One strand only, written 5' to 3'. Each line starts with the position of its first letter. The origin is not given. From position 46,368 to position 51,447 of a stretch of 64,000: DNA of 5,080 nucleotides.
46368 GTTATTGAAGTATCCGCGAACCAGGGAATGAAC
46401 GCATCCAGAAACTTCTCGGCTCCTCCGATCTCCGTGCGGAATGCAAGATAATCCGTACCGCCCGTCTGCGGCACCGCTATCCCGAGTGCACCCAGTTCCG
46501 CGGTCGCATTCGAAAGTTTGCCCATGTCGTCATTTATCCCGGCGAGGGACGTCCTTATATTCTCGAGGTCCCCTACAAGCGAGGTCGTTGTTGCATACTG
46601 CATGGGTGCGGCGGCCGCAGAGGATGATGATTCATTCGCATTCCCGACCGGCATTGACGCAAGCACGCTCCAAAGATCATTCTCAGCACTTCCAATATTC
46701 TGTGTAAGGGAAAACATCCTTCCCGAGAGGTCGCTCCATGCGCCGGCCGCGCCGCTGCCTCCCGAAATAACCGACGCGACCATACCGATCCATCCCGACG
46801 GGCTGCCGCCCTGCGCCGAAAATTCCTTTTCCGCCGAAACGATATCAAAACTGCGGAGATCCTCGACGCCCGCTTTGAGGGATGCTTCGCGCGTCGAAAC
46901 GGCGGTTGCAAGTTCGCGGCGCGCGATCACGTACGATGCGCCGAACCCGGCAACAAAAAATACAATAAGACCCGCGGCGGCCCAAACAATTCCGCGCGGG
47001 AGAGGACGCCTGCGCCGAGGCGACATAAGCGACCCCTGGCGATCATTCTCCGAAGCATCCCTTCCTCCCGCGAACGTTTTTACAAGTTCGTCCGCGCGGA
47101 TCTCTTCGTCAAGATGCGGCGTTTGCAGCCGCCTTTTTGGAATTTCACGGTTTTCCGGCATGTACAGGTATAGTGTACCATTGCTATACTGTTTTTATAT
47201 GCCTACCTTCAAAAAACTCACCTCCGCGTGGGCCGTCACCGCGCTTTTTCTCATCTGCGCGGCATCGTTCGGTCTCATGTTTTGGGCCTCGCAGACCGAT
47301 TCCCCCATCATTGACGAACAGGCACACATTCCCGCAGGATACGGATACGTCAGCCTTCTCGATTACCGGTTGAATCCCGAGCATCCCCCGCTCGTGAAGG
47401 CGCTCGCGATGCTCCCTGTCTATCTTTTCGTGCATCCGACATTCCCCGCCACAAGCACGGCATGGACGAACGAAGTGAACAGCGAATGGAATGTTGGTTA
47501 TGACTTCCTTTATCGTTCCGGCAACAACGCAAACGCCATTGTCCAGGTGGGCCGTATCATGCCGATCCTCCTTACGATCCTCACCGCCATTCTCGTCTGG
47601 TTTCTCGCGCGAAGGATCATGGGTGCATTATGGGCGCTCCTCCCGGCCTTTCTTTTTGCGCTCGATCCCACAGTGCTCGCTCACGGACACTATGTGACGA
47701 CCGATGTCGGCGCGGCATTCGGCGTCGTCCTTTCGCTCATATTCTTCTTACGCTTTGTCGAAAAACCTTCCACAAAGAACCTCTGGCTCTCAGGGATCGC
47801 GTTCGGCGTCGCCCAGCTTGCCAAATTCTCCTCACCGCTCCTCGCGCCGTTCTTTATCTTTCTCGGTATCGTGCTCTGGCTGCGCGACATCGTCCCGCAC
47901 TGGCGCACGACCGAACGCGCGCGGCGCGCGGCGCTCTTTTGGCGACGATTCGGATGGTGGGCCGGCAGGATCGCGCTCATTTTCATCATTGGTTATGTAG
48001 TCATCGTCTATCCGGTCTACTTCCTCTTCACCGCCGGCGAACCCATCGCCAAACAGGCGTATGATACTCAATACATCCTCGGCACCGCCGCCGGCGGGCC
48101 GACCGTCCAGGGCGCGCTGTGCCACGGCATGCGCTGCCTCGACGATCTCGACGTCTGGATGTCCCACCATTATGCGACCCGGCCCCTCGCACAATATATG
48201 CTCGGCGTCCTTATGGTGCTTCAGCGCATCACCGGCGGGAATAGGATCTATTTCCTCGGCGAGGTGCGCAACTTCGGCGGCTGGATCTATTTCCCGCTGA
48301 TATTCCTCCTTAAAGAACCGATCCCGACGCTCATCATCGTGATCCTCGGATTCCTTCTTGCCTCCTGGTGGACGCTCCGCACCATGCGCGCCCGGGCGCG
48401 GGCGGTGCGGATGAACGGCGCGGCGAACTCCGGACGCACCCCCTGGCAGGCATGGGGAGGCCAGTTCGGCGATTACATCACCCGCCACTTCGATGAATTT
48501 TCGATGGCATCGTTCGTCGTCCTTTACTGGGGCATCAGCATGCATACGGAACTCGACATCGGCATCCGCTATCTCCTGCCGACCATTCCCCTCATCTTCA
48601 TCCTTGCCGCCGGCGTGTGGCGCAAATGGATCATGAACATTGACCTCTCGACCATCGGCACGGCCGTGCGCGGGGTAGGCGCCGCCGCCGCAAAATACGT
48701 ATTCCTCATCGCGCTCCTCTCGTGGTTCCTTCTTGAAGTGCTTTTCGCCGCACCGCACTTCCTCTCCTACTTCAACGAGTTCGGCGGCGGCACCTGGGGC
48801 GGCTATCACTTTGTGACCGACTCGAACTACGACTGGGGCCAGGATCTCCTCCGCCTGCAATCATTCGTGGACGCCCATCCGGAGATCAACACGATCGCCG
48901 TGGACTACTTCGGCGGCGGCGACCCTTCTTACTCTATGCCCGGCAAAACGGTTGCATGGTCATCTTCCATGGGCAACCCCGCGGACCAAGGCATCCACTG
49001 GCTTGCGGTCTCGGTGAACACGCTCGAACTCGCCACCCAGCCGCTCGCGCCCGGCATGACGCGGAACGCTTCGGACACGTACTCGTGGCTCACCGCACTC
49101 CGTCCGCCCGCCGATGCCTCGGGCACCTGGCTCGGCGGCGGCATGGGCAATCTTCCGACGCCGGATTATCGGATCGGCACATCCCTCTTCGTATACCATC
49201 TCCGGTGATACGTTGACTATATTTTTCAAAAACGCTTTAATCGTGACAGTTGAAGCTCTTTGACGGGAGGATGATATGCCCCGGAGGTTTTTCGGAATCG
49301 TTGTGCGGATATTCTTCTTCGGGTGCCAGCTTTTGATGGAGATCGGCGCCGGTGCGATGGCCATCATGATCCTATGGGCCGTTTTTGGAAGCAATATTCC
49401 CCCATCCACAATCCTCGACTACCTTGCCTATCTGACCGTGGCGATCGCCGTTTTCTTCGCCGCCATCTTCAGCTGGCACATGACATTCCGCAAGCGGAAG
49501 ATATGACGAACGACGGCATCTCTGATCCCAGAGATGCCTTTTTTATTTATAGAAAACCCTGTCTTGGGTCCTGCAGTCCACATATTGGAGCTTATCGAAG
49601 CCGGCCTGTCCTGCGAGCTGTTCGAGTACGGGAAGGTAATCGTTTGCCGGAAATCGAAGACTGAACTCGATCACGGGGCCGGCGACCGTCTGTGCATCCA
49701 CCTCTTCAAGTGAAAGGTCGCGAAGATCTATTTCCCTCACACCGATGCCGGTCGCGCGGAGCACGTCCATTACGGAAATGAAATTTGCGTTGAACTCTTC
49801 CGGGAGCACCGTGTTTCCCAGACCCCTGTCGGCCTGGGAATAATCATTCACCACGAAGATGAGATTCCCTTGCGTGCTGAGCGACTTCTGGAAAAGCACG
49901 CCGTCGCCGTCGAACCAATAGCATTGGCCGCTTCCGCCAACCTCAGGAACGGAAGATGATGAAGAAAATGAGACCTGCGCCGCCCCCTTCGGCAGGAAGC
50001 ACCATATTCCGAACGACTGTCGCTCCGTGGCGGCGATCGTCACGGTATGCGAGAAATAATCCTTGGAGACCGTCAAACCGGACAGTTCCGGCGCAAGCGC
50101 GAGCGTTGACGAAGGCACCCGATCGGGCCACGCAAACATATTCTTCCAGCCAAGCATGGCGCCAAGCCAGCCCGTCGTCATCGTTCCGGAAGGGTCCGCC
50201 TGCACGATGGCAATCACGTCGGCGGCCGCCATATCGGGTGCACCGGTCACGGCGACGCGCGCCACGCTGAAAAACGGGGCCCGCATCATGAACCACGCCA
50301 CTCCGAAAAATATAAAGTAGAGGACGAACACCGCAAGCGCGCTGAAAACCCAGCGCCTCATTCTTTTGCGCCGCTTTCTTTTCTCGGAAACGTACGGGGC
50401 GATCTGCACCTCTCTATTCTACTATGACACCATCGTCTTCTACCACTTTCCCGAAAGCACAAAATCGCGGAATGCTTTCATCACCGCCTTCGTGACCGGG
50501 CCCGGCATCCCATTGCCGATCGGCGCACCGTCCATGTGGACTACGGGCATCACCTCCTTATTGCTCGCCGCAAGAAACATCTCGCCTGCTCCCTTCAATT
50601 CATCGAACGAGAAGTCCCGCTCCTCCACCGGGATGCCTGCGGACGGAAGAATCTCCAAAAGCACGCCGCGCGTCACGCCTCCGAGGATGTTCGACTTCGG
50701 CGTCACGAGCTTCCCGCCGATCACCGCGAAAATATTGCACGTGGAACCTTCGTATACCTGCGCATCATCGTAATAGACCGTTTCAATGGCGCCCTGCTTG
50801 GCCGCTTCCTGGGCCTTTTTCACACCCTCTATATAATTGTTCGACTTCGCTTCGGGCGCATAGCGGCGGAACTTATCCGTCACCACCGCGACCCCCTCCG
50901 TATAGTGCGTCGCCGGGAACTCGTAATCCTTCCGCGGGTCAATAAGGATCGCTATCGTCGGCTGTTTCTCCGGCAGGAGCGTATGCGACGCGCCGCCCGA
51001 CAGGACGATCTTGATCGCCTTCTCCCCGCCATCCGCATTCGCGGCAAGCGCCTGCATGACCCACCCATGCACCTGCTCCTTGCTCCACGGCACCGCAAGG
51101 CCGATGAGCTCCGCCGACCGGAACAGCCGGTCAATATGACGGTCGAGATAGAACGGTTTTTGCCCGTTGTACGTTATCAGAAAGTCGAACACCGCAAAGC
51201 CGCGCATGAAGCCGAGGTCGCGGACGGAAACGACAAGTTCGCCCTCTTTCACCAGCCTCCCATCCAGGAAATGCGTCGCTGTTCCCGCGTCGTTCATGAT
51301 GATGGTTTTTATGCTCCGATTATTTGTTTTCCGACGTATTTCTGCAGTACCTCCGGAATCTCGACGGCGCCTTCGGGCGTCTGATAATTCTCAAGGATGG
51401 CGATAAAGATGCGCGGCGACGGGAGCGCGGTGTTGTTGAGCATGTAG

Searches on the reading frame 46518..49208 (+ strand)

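Call 18: search_protein_families(library=pfam, proteins=[window:46518-49208:+], max_evalue=0.0001)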
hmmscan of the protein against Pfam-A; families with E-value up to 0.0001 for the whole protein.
window:46518-49208:+ (896 aa): 2 families
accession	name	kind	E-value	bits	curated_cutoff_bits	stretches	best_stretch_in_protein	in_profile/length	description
PF13231.12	PMT_2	-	3.9e-13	50.4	26.1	1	344-459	23-142/160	Dolichyl-phosphate-mannose-protein mannosyltransferase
PF02366.24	PMT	-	1.4e-10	41.6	22.7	1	288-499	44-236/245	Dolichyl-phosphate-mannose-protein mannosyltransferase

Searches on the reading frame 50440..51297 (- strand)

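Call 18: search_protein_families(library=pfam, proteins=[window:50440-51297:-], max_evalue=0.0001)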
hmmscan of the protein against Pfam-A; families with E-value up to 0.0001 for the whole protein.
window:50440-51297:- (285 aa): 1 family
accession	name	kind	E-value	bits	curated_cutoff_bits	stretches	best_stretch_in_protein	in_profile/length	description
PF01063.24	Aminotran_4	-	1.9e-41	142.8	28.5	1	36-253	2-221/223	Amino-transferase class IV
